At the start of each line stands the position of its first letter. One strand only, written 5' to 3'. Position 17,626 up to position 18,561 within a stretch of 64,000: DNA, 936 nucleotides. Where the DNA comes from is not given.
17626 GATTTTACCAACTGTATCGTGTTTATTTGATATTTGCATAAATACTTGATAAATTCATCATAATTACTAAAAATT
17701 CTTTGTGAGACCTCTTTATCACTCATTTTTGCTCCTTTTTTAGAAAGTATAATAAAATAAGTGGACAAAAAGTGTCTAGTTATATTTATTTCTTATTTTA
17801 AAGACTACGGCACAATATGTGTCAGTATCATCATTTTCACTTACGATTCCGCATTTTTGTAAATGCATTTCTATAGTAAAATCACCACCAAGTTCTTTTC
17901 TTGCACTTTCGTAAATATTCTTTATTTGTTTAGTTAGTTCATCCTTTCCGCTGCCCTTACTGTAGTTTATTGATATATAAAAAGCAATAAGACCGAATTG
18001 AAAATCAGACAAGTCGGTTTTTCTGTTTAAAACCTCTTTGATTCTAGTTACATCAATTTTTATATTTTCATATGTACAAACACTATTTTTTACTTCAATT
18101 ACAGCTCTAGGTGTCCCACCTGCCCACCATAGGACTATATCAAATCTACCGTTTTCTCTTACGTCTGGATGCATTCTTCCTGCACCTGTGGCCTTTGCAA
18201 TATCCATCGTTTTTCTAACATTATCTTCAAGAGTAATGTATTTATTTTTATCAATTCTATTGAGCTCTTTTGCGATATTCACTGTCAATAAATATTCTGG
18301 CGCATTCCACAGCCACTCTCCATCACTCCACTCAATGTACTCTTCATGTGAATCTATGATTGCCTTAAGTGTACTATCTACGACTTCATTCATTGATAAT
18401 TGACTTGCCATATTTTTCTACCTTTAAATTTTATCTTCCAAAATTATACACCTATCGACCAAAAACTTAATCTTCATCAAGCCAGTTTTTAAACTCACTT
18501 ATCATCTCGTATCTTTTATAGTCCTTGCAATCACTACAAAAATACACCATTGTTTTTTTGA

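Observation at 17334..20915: Island A: WYL regulator, PD-(D/E)xK nuclease-like, GGCT/AIG2-like, LRV-repeat and two orphan genes; candidate undescribed conflict/defence system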

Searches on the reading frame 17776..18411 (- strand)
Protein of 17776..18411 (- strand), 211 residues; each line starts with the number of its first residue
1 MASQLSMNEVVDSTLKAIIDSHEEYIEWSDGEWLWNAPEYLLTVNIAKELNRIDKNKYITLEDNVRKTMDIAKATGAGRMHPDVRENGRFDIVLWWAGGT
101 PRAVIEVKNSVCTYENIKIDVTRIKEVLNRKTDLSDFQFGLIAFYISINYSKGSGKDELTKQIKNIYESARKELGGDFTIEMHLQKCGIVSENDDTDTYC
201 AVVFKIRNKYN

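Call 3: search_protein_families(library=pfam, proteins=[window:17776-18411:-], max_evalue=1)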
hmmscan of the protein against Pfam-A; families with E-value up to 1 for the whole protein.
window:17776-18411:- (211 aa): 1 family
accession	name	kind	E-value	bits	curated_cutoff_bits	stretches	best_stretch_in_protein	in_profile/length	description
PF02406.22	MmoB_DmpM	-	0.12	13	25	1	114-145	41-72/85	MmoB/DmpM family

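Call 4: search_protein_families(library=padloc, proteins=[window:17776-18411:-], max_evalue=1)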
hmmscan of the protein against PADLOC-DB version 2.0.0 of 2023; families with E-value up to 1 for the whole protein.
window:17776-18411:- (211 aa): 1 family
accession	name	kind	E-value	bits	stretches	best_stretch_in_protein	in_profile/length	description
PDLC02359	Tin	-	1.2e-10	39.3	1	8-182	3-198/239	Tin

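Call 5: search_protein_families(library=phrogs, proteins=[window:17776-18411:-], max_evalue=0.1)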
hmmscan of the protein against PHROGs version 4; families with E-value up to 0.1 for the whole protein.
window:17776-18411:- (211 aa): 4 families
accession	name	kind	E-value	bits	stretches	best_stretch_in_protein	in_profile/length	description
phrog_16270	-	unknown function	0.012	17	1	23-119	9-102/139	-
phrog_17930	-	unknown function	0.018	15.7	1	127-166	80-118/243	-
phrog_30377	-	DNA, RNA and nucleotide metabolism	0.035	15.3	1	45-85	32-72/82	HNH endonuclease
phrog_6753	-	unknown function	0.078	14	0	2-47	2-50/121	-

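Call 6: search_protein_families(library=ncbifam, proteins=[window:17776-18411:-], max_evalue=0.1)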
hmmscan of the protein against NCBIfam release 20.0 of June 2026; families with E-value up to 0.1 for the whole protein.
window:17776-18411:- (211 aa): 2 families
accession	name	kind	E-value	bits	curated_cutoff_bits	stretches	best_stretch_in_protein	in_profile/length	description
NF045943.2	MAG3720_fam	hypoth_equivalog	0.0043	16.2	70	1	107-173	217-289/395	MAG3720 family protein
NF008467.0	PRK11359.1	equivalog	0.019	12.9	857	1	112-179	463-529/800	oxygen-sensing cyclic-di-GMP phosphodiesterase DosP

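Call 8: find_encoding_contigs(protein=window:17776-18411:-, flank=10000, max_places=10)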
Protein window:17776-18411:- (211 aa): 4 contigs read that carry it; 2 places shown.
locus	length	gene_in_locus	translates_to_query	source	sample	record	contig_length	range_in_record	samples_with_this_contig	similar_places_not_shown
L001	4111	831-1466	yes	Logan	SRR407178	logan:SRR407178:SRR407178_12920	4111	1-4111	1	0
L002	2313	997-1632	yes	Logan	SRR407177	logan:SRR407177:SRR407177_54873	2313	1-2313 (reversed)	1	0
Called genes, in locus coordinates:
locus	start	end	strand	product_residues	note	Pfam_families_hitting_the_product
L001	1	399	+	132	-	?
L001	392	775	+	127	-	PF06094:GGACT, PF21986:AH_C (weak)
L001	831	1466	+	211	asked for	-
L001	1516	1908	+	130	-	-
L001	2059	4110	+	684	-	?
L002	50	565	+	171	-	-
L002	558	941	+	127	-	PF06094:GGACT, PF21986:AH_C (weak)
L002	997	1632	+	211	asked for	-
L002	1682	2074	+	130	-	-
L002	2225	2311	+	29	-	?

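Call 9: find_homologous_proteins(query=window:17776-18411:-)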
Query window:17776-18411:- (211 aa): 166 proteins with E <= 0.001 among 288 candidates; the best 120 are listed.
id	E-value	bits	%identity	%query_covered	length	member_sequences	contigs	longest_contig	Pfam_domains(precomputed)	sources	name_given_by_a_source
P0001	7.0e-138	475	100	100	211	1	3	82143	-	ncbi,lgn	-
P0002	1.9e-102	359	79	99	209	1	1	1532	-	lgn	-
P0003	1.1e-68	249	56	98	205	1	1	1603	-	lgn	-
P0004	1.2e-68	249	56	96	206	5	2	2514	-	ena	-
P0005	4.0e-67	244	56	98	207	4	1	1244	-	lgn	-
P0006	4.3e-67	244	54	98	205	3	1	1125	-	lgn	-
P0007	1.5e-66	242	55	99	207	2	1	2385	-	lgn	-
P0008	3.7e-66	240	56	96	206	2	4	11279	-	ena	-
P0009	6.7e-66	240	55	98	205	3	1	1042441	-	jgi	-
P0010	2.4e-64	235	53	98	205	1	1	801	-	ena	-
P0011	3.7e-62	227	53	98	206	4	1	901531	-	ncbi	-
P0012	6.3e-62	227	53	98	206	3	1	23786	-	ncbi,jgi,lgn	jgi:hypothetical protein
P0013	1.7e-58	215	51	96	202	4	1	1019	-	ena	-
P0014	3.5e-58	214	50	96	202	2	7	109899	-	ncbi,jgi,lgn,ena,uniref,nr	ncbi:hypothetical protein [Aliarcobacter butzleri]|jgi:hypothetical protein|uniref:hypothetical prot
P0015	1.8e-57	212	50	96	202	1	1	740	-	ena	-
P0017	5.2e-57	211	51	96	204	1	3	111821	-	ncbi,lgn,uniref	ncbi:MAG: hypothetical protein AB7U51_04945 [Arcobacter sp.]|uniref:hypothetical protein n=1 Tax=Arc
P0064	8.8e-48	180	45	98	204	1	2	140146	-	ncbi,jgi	jgi:hypothetical protein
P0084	2.1e-43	166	44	96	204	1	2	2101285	-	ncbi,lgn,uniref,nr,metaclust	ncbi:hypothetical protein [Nitratifractor salsuginis]|uniref:AntA/AntB antirepressor domain protein 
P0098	1.6e-42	163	44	99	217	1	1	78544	-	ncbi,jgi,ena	-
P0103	5.1e-42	162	44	97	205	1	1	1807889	-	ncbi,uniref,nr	ncbi:hypothetical protein [Nitrosophilus alvini]|uniref:hypothetical protein n=1 Tax=Nitrosophilus a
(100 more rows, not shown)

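Call 11: find_related_loci(query=A1, collection=genome_contigs, flank=10000)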
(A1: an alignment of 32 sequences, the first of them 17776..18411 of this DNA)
Query A1 (211 aa) in genome_contigs; peptide patterns used: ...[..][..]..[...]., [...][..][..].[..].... (x = any residue, [..] = any of these).
56 stretches matched a pattern; 20 encode a relative of the query (tblastn E <= 1e-3); 20 distinct loci.
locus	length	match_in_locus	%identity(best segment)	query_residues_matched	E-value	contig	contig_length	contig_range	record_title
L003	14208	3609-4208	56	5-207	3e-73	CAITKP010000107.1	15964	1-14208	MAG: uncultured Campylobacterales bacterium isolate YR2_bin-0300 genome assembly, contig: bin-0300:107/107, whole genome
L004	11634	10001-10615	53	1-207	8e-69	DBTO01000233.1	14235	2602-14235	MAG TPA_asm: Sulfurospirillum sp. UBA1314 UBA1314_contig_21429, whole genome shotgun sequence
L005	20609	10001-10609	49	2-208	6e-60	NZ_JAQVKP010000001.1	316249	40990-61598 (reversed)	MAG: Sulfurimonas sp. isolate STE_9 NODE_18_length_316249_cov_42.494768_Sandtown_E, whole genome shotgun sequence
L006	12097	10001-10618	46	1-209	5e-56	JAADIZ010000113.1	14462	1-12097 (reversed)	MAG: Campylobacterota bacterium isolate M_MetaBat.86 contig-127_6653, whole genome shotgun sequence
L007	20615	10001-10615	53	1-207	8e-69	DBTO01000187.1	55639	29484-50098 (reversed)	MAG TPA_asm: Sulfurospirillum sp. UBA1314 UBA1314_contig_2930, whole genome shotgun sequence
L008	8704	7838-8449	45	1-207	2e-54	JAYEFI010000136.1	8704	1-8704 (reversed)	MAG: Campylobacterota bacterium isolate MAG277 MAG277_136, whole genome shotgun sequence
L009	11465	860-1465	43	1-209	3e-50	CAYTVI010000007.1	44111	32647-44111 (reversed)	MAG TPA_asm: uncultured Sulfurospirillum sp. isolate SRP290908_co2_397 genome assembly, contig: NODE_997_length_44111_co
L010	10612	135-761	44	4-211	2e-48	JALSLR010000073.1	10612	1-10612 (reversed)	MAG: Sulfurimonas sp. isolate 355-202_metabat2_scaf2bin.043 355-202_scaffold_4442_c1, whole genome shotgun sequence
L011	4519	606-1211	43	1-207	2e-46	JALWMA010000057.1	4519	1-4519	MAG: Campylobacterales bacterium isolate M17_metabat2_scaf2bin.091 M17_NODE_27766_length_4519_cov_16.808971, whole genom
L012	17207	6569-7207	42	1-209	3e-42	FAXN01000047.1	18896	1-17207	Sulfurovum sp. enrichment culture clone C5 genome assembly Zeitz Epsilonproteobacterium, contig BN3087_Contig_46, whole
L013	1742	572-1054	45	3-164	5e-43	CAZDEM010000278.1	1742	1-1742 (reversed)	MAG TPA_asm: uncultured Sulfurimonas sp. isolate binchicken_co64_43 genome assembly, contig: NODE_39219_length_1742_cov_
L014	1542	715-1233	41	1-173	2e-40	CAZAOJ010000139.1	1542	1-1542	MAG TPA_asm: uncultured Arcobacteraceae bacterium isolate binchicken_co380_40 genome assembly, contig: NODE_30863_length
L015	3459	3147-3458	49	3-106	4e-31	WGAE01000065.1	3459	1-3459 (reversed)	MAG: Campylobacterales bacterium isolate S143_45 k151_214412, whole genome shotgun sequence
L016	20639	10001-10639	34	1-209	3e-28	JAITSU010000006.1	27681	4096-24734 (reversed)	MAG: Zoogloeaceae bacterium isolate Rs511_bin19 k119_2839, whole genome shotgun sequence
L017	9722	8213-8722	32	4-173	3e-20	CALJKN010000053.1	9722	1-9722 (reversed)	MAG TPA_asm: uncultured Helicobacteraceae bacterium isolate SRR6231178_bin.58_CONCOCT_v1.1_MAG genome assembly, contig:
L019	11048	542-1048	30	1-174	2e-11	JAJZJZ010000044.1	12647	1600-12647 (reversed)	MAG: Thermoplasmata archaeon isolate LSA5.bin89 NODE_7430_length_12647_cov_7.035863, whole genome shotgun sequence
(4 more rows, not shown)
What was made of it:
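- On Defence island / variable accessory locus: There are 20 loci in 185,579 species genomes (call 11).
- B relatives were found in 20 loci among 185,579 species genomes (call 11). The family is rare and patchy (call 11).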

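Call 19: find_related_loci(query=A1, collection=viral_contigs, flank=10000)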
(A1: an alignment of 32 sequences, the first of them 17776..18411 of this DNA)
Query A1 (211 aa) in viral_contigs; peptide patterns used: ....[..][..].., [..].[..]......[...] (x = any residue, [..] = any of these).
66 stretches matched a pattern, but none encodes a relative of the query by tblastn (E <= 1e-3).

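Call 23: find_encoding_contigs(protein=P0009, flank=7000, max_places=3)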
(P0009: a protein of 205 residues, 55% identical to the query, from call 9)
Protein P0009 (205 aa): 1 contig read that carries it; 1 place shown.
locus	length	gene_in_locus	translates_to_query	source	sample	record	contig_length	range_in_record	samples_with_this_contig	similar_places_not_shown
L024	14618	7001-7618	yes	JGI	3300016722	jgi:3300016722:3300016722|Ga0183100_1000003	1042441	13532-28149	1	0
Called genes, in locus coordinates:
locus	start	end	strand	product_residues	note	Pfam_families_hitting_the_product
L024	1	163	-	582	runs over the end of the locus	PF13175:AAA_15 (faint), PF13476:AAA_23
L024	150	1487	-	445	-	PF01507:PAPS_reduct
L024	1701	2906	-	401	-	PF00589:Phage_integrase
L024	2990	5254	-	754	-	PF08706:D5_N, PF19263:DUF5906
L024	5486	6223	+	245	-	-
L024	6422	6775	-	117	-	-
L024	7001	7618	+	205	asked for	-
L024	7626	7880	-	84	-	PF01381:HTH_3 (faint)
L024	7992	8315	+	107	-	-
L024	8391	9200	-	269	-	PF10502:Peptidase_S26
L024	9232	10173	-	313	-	-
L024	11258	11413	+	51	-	-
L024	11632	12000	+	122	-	-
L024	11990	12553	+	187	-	-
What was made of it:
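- On Tin family (phage P2 Tin; PADLOC PDLC02359): One relative does lie in an integrase plus D5-primase island (call 23).
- Integrase plus D5 primase island (call 23).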

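Call 24: find_encoding_contigs(protein=P0014, flank=7000, max_places=4)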
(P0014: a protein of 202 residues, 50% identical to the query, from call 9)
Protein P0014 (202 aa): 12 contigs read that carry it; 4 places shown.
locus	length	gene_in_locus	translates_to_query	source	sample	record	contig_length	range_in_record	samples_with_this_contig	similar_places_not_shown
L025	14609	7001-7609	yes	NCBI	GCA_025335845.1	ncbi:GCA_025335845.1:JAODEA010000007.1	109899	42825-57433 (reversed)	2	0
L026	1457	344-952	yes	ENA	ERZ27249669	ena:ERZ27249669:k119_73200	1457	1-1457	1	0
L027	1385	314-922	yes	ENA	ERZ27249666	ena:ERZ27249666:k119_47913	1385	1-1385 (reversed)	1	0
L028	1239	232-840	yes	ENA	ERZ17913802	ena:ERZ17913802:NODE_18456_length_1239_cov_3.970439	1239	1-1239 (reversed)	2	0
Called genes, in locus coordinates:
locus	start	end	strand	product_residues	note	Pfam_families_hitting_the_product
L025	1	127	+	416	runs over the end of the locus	PF00890:FAD_binding_2 (weak), PF01134:GIDA (faint), PF03486:HI0933_like, PF07992:Pyr_redox_2 (weak), PF12831:FAD_oxidored (faint), PF13738:Pyr_redox_3 (weak), PF22780:HI0933_like_1st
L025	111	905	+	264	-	PF26363:Phospholipase-like (faint), PF01764:Lipase_3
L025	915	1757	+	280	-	PF02588:YitT_membrane, PF10035:DUF2179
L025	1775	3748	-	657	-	PF00015:MCPsignal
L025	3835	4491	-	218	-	-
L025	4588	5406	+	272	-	PF02492:cobW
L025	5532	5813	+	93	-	PF01455:HupF_HypC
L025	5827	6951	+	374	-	PF01924:HypD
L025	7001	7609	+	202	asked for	-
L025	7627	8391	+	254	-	PF17761:DUF1016_N, PF06250:YhcG_C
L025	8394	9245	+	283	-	PF01488:Shikimate_DH (faint), PF03446:NAD_binding_2, PF03807:F420_oxidored, PF14833:NAD_binding_11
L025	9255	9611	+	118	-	PF12643:MazG-like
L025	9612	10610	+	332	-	PF00586:AIRS, PF02769:AIRS_C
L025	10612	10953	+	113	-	PF01155:HypA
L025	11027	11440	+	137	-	-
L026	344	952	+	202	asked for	-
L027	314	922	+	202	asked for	-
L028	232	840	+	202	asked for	-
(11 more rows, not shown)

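Call 25: find_encoding_contigs(protein=P0084, flank=7000, max_places=3)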
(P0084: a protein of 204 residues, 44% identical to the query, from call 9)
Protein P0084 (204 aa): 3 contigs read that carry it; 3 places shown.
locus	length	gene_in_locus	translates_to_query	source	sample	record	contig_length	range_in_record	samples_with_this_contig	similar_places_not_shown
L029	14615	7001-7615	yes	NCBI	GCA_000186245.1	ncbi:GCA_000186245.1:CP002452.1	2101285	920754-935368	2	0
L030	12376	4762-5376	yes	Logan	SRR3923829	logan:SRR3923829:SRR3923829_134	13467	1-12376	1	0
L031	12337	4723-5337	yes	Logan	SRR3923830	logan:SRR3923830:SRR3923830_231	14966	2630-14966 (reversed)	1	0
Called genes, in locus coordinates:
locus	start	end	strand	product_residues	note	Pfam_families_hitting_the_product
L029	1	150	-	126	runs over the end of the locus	PF19931:DUF6394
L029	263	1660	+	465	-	PF03537:Glyco_hydro_114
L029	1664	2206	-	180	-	PF01066:CDP-OH_P_transf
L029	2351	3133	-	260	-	PF00106:adh_short, PF08659:KR, PF13561:adh_short_C2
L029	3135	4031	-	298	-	PF00701:DHDPS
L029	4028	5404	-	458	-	PF00675:Peptidase_M16, PF05193:Peptidase_M16_C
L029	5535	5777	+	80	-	-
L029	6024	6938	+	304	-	-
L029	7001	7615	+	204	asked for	-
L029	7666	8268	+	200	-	-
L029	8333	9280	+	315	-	PF13280:WYL, PF25583:WCX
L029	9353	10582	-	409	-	PF01098:FTSW_RODA_SPOVE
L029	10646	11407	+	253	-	PF02578:Cu-oxidase_4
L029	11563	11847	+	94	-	PF03724:META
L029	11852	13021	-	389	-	PF00278:Orn_DAP_Arg_deC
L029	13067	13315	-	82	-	PF04324:Fer2_BFD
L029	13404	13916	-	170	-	PF08534:Redoxin, PF00578:AhpC-TSA, PF00085:Thioredoxin (weak), PF13098:Thioredoxin_2, PF13905:Thioredoxin_8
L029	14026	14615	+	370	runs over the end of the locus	PF00072:Response_reg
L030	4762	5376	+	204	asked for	-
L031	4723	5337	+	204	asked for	-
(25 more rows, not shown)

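Call 26: predict_structure(alignment_id=A1)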
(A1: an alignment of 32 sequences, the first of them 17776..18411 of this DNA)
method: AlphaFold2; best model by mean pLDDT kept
length: 211 residues; sequences in the alignment: 32
mean_pLDDT: 92.1   pTM: 0.90
mean pLDDT of the five models: 92.1, 87.2, 86.6, 86.3, 85.9
residues with pLDDT >= 90: 162; 70-90: 41; 50-70: 8; < 50: 0
segments of 3 or more residues with pLDDT < 50: none
pLDDT, mean of each block of 10 residues (from residue 1): 86 98 97 94 98 93 87 75 77 89 95 97 92 89 97 94 98 97 94 94 96 71
secondary structure, 60 per line:
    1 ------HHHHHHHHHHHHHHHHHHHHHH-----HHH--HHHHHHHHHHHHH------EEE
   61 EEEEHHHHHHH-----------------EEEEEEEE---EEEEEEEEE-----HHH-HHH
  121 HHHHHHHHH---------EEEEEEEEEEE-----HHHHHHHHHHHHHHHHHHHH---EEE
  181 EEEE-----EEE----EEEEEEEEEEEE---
elements in order: H7-28 H39-51 E58-64 H65-71 E89-96 E100-108 H118-129 E139-149 H155-174 E178-184 E190-192 E197-208
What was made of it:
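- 17776..18411 (-): B: Tin-family, PD-(D/E)xK-like protein (211 aa), the conserved core and probable effector. The AF2 model has pLDDT 92 and an alpha-beta-beta-beta-alpha-beta order (call 26).
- On PD-(D/E)xK nuclease superfamily: In the model (pLDDT 92.1) the elements run H39-51, E58-64, E89-96, E100-108, H118-129, E139-149 (call 26).
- The model is confident and has the right strand and helix order (call 26).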

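Call 28: find_encoding_contigs(protein=P0103, flank=7000, max_places=2)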
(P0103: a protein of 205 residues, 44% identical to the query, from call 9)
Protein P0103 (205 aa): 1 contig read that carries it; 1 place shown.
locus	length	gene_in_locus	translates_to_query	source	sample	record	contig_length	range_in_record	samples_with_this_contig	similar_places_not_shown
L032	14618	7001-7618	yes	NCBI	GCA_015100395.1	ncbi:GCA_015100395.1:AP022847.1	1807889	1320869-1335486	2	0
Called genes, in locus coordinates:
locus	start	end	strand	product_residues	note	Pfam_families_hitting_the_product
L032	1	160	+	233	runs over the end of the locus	-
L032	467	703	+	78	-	PF04014:MazE_antitoxin (weak)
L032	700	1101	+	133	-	PF01850:PIN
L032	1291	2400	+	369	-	PF01637:ATPase_2, PF13173:AAA_14 (faint)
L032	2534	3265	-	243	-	PF22945:LEM-3_GIY-YIG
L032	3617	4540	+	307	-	PF13280:WYL, PF25583:WCX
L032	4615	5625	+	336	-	-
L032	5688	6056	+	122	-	-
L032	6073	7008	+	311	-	PF03747:ADP_ribosyl_GH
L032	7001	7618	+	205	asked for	-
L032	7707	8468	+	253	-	PF00481:PP2C (faint), PF13672:PP2C_2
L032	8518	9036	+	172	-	-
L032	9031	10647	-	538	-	PF00004:AAA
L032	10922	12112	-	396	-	PF10117:McrBC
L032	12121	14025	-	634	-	PF26345:ScoMcrA_N (weak), PF00004:AAA (faint), PF07728:AAA_5, PF28529:McrB_lid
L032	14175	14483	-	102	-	-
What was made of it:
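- WYL, GIY-YIG, MazE/PIN and McrBC (call 28).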

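Call 29: find_encoding_contigs(protein=P0017, flank=7000, max_places=2)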
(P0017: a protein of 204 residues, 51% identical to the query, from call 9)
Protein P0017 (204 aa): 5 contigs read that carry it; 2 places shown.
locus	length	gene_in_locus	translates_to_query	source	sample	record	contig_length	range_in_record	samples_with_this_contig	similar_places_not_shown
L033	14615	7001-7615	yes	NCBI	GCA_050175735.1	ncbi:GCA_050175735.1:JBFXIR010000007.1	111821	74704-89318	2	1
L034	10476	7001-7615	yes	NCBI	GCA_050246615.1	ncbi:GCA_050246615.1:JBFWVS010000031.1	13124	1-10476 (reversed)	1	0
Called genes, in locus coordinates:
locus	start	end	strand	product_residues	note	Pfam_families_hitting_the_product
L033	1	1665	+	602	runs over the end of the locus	PF01926:MMR_HSR1 (faint), PF00350:Dynamin_N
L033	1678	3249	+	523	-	PF01926:MMR_HSR1, PF02421:FeoB_N (weak), PF00350:Dynamin_N (weak)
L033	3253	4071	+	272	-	PF05277:DUF726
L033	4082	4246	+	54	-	-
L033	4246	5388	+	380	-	-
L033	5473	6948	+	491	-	PF11074:DUF2779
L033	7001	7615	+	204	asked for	-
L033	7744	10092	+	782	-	PF12161:HsdM_N, PF02384:N6_Mtase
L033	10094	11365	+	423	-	PF01420:Methylase_S (faint)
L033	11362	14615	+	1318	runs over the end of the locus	PF21941:SMEK_N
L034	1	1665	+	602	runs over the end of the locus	PF01926:MMR_HSR1 (faint), PF00350:Dynamin_N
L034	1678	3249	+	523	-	PF01926:MMR_HSR1, PF02421:FeoB_N (weak), PF00350:Dynamin_N (weak)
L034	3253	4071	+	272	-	PF05277:DUF726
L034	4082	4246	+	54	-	-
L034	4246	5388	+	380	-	-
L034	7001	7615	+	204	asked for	-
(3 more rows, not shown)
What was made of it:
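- Type I R-M and dynamin-like genes (call 29).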

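Call 30: fold_search(model_id=the predicted structure, library=pdb)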
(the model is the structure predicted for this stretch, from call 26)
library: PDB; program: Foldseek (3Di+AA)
matches with E <= 10: 790; with E <= 0.001: 0
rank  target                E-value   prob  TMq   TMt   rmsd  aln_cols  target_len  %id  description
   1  2cww_A                2.9e-03  0.82  0.23  0.15   7.9       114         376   14  Crystal structure of Thermus thermophilus TTHA1280, a putative SAM-dependent RNA methyltransferase, in complex with S- (released 2005-10-11)
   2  6qe5_B                8.7e-03  0.47  0.28  0.23   9.5       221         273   10  Structure of E.coli RlmJ in complex with the natural cofactor product S-adenosyl-homocysteine (SAH) (released 2019-03-27)
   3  1h0x_A                9.3e-03  0.80  0.24  0.44   5.9       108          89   14  Structure of Alba: an archaeal chromatin protein modulated by acetylation (released 2002-09-05)
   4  2eh1_B                9.9e-03  0.77  0.22  0.41   6.2       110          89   11  Stage V Sporolation Protein S (SpoVS) from Thermus thermophilus (released 2007-09-04)
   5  3vse_A                1.1e-02  0.57  0.29  0.19   8.3       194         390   15  Crystal structure of methyltransferase (released 2013-04-10)
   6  3vse_D                1.2e-02  0.54  0.30  0.19   8.1       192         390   16  Crystal structure of methyltransferase (released 2013-04-10)
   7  1wxw_A                1.5e-02  0.57  0.23  0.14   7.7       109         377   15  Crystal structure of Tt1595, a putative SAM-dependent methyltransferase from Thermus thermophillus HB8 (released 2005-08-02)
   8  6agb_F                1.6e-02  0.35  0.23  0.28   7.6       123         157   10  Cryo-EM structure of yeast Ribonuclease P (released 2018-10-17)
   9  2h9u                  1.7e-02  0.69  0.23  0.41   7.0       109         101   10  Crystal structure of the archaea specific DNA binding protein (released 2007-06-12)
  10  5lmn_X                1.7e-02  0.69  0.24  0.28   5.6       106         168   12  Structure of bacterial 30S-IF1-IF3-mRNA translation pre-initiation complex (state-1A) (released 2016-10-05)
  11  4blw_B                1.8e-02  0.77  0.27  0.21   5.1       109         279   15  Crystal structure of Escherichia coli 23S rRNA (A2030-N6)- methyltransferase RlmJ in complex with S-adenosylhomocystei (released 2013-08-21)
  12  8xaq_A                1.8e-02  0.44  0.21  0.37   6.6       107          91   14  The thermostable and acid-tolerant DNA-binding protein (released 2024-12-11)
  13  2uyh_A                1.8e-02  0.35  0.21  0.15   7.0       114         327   10  HhaI DNA methyltransferase S87Q-Q237S mutant complex with 13mer GCGC- GMGC oligonucleotide and SAH (released 2008-05-27)
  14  2ek0_A                1.9e-02  0.63  0.22  0.39   6.8       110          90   12  Stage V Sporolation Protein S (SPOVS) from Thermus thermophilus Zinc form (released 2007-09-25)
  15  5yac                  2.0e-02  0.98  0.30  0.20   4.1       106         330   12  Crystal structure of WT Trm5b from Pyrococcus abyssi (released 2017-09-27)
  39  6q1h_A                7.3e-02  0.41  0.31  0.28   8.0       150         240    8  Structure of P. aeruginosa ATCC27853 NucC, cAAA-bound form (released 2019-12-25)
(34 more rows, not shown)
